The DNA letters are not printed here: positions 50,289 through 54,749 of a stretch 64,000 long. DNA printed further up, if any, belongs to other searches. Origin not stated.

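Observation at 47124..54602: rseP followed by a POTRA-reduced Omp85 and tamB, a BamA-TamB style arrangement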

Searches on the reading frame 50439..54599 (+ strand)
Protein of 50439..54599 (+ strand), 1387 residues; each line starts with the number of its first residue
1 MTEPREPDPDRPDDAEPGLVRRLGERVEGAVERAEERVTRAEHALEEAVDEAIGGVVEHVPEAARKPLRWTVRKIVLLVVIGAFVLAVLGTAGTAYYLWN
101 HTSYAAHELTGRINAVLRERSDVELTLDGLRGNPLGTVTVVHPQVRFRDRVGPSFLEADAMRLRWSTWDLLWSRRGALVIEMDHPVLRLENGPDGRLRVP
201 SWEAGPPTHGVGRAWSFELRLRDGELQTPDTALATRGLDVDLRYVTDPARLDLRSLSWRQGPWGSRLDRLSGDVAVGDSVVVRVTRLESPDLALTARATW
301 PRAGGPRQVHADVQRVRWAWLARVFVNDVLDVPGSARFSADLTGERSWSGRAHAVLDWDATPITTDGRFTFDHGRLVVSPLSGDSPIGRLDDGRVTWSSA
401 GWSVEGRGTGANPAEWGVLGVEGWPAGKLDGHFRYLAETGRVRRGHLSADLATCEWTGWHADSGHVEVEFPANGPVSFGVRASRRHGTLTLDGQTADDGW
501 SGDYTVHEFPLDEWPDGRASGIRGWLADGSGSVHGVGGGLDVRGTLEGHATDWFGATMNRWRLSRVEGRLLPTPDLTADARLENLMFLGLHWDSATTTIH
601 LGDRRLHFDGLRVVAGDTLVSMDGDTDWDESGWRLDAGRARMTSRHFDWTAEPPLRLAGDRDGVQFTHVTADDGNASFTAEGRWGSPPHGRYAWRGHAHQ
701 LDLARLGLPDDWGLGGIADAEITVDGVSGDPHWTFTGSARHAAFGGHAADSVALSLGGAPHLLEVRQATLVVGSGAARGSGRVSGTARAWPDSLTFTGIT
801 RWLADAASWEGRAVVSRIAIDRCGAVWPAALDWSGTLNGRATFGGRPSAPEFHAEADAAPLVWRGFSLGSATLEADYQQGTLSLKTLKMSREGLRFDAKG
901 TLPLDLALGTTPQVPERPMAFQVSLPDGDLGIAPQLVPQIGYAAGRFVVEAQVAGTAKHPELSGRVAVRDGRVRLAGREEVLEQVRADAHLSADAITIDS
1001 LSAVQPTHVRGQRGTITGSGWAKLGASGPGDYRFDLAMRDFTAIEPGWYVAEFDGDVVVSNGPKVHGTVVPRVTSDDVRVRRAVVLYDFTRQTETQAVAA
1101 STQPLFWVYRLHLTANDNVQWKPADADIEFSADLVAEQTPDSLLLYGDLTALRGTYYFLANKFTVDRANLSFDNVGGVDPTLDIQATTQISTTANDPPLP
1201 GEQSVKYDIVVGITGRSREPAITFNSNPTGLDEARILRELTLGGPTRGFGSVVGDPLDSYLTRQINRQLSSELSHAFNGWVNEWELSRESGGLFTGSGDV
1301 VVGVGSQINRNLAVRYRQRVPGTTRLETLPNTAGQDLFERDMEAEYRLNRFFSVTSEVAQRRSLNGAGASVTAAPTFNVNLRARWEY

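Call 5: search_protein_families(library=pfam, proteins=[window:50439-54599:+], max_evalue=0.01)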
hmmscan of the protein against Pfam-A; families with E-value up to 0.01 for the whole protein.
window:50439-54599:+ (1387 aa): 1 family
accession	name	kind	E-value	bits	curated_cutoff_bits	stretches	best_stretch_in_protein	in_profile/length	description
PF04357.19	TamB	-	8.2e-35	121.2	22.4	1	1011-1361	8-368/381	TamB, inner membrane protein subunit of TAM complex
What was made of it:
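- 50439..54602 (+): tamB, 1387 aa, an AsmA-like protein that spans the envelope. It starts 11 nt after the Omp85 stop codon. PF04357 scores 121 bits (call 5).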

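Call 6: search_protein_families(library=ncbifam, proteins=[window:50439-54599:+], max_evalue=0.01)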
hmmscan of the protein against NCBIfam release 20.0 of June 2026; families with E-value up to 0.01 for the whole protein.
window:50439-54599:+ (1387 aa): 2 families
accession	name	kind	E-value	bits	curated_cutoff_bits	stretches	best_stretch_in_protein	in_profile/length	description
NF047952.2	ATportTamB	equivalog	9.2e-05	20.5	825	1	816-990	712-886/1240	autotransporter assembly complex protein TamB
TIGR04411.1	T2SS_GspN_Lepto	equivalog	0.0017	17.9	50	0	737-909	47-230/280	type II secretion system protein GspN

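Call 64: search_solved_structures(query=window:50439-54599:+, max_evalue=0.01)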
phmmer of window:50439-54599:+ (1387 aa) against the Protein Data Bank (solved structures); distinct sequences matched with E-value up to 0.01: 0.
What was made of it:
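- On TamB (Pfam PF04357 / DUF490): There is no sequence match to solved TamB chains (call 64).
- Tried and rejected: No hit (call 64).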
